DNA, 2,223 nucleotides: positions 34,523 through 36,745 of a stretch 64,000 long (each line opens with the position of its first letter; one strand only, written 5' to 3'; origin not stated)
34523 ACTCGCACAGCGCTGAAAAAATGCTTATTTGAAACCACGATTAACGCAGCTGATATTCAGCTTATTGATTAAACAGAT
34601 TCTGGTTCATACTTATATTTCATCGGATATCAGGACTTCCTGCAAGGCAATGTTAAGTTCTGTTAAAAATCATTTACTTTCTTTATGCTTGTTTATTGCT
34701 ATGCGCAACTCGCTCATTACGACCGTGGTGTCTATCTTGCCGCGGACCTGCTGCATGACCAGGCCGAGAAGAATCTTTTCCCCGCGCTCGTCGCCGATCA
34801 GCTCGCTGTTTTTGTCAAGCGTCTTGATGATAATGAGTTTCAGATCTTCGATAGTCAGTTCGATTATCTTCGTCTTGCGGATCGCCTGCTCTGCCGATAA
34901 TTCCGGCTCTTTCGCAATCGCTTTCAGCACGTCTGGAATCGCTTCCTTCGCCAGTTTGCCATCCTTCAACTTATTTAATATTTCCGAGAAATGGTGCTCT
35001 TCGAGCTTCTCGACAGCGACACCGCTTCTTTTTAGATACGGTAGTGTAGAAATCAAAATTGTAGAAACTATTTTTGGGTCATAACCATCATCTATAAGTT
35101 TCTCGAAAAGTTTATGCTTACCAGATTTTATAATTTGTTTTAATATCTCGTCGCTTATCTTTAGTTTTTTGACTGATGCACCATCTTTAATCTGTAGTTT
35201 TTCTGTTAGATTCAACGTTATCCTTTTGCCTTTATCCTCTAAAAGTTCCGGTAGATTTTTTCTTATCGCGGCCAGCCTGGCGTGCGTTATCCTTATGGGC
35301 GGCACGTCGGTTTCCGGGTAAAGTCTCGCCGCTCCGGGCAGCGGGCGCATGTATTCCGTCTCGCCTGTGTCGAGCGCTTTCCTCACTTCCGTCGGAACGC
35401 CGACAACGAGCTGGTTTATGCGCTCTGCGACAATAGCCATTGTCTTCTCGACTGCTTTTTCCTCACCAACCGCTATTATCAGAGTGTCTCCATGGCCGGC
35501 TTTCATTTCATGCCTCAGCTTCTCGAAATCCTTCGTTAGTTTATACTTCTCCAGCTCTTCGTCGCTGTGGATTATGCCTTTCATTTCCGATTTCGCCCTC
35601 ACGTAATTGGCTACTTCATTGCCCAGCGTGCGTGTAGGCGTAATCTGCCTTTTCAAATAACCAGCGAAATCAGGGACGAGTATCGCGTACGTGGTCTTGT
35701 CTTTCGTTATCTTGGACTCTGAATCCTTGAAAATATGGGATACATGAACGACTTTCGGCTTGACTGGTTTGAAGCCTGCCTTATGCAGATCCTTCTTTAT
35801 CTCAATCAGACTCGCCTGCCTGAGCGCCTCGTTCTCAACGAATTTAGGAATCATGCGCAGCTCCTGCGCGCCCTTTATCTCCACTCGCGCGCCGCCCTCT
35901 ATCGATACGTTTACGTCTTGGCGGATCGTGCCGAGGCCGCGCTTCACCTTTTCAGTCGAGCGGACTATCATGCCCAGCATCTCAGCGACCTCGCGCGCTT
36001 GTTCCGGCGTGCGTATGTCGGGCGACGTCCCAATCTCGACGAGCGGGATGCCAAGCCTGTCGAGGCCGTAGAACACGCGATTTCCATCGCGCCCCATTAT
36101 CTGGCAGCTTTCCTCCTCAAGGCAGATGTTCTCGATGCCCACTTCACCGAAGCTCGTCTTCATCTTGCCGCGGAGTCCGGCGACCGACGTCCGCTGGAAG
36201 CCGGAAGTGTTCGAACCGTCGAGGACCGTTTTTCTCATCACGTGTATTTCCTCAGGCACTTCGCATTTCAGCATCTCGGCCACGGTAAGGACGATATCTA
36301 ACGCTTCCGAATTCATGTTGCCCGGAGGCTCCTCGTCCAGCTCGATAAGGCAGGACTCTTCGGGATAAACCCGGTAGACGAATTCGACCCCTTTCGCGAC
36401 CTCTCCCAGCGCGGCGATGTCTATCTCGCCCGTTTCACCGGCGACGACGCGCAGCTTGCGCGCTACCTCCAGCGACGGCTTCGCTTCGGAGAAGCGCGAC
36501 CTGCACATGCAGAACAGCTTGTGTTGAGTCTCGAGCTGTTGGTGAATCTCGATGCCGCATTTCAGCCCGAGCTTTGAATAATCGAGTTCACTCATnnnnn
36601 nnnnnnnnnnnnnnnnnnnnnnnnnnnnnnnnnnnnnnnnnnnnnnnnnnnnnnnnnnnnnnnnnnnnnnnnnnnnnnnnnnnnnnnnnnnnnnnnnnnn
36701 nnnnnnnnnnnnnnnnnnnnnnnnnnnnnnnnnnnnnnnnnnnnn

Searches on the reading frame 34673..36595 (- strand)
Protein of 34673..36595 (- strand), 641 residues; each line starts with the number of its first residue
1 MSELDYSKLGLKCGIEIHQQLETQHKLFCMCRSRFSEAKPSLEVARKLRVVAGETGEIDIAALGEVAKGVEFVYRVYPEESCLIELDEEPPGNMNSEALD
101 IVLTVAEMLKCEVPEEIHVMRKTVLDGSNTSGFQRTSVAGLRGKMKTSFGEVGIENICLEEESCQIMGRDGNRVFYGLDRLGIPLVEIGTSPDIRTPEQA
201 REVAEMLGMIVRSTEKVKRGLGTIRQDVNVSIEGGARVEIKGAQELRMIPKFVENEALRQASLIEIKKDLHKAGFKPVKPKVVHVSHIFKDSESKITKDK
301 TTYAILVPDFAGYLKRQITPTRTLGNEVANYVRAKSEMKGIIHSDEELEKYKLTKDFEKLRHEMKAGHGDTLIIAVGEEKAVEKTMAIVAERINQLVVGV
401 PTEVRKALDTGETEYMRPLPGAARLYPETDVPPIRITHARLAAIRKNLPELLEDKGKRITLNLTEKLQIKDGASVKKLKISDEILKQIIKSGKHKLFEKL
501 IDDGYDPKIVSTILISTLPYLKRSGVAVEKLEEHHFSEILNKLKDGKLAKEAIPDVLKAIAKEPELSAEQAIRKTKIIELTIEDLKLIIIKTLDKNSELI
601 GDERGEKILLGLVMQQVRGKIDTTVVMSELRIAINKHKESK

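Call 52: search_protein_families(library=pfam, proteins=[window:34673-36595:-], max_evalue=0.01)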
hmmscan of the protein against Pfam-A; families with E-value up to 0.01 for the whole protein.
window:34673-36595:- (641 aa): 3 families
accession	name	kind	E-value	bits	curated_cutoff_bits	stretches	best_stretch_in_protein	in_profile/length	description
PF02934.20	GatB_N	-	8.3e-56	189.6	23.4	1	12-439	2-274/277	GatB/GatE catalytic domain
PF02637.23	GatB_Yqey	-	5e-15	56.1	27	1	496-631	2-145/148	GatB domain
PF02938.19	GAD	-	6e-08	33.3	23.4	1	296-386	5-95/95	GAD domain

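Call 53: search_solved_structures(query=window:34673-36595:-, show_alignments=1, max_evalue=1e-10)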
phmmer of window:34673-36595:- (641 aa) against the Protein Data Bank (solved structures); distinct sequences matched with E-value up to 1e-10: 6.
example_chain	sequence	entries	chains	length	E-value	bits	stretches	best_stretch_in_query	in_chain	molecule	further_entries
2d6f_C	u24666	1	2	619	8.2e-136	457.3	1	4-634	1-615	Glutamyl-tRNA(Gln) amidotransferase subunit E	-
1zq1_C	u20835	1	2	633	8.3e-131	440.8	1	3-630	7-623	Glutamyl-tRNA(Gln) amidotransferase subunit E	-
3h0l_B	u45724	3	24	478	2.9e-23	85.7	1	94-265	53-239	Aspartyl/glutamyl-tRNA(Asn/Gln) amidotransferase subunit B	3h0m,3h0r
3kfu_F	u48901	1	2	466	4.8e-18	68.4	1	97-266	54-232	Aspartyl/glutamyl-tRNA(Asn/Gln) amidotransferase subunit B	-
3al0_B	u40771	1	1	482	3.5e-16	62.3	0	152-272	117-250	Aspartyl/glutamyl-tRNA(Asn/Gln) amidotransferase subunit B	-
2df4_B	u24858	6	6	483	6.8e-16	61.3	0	94-260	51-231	Aspartyl/glutamyl-tRNA(Asn/Gln) amidotransferase subunit B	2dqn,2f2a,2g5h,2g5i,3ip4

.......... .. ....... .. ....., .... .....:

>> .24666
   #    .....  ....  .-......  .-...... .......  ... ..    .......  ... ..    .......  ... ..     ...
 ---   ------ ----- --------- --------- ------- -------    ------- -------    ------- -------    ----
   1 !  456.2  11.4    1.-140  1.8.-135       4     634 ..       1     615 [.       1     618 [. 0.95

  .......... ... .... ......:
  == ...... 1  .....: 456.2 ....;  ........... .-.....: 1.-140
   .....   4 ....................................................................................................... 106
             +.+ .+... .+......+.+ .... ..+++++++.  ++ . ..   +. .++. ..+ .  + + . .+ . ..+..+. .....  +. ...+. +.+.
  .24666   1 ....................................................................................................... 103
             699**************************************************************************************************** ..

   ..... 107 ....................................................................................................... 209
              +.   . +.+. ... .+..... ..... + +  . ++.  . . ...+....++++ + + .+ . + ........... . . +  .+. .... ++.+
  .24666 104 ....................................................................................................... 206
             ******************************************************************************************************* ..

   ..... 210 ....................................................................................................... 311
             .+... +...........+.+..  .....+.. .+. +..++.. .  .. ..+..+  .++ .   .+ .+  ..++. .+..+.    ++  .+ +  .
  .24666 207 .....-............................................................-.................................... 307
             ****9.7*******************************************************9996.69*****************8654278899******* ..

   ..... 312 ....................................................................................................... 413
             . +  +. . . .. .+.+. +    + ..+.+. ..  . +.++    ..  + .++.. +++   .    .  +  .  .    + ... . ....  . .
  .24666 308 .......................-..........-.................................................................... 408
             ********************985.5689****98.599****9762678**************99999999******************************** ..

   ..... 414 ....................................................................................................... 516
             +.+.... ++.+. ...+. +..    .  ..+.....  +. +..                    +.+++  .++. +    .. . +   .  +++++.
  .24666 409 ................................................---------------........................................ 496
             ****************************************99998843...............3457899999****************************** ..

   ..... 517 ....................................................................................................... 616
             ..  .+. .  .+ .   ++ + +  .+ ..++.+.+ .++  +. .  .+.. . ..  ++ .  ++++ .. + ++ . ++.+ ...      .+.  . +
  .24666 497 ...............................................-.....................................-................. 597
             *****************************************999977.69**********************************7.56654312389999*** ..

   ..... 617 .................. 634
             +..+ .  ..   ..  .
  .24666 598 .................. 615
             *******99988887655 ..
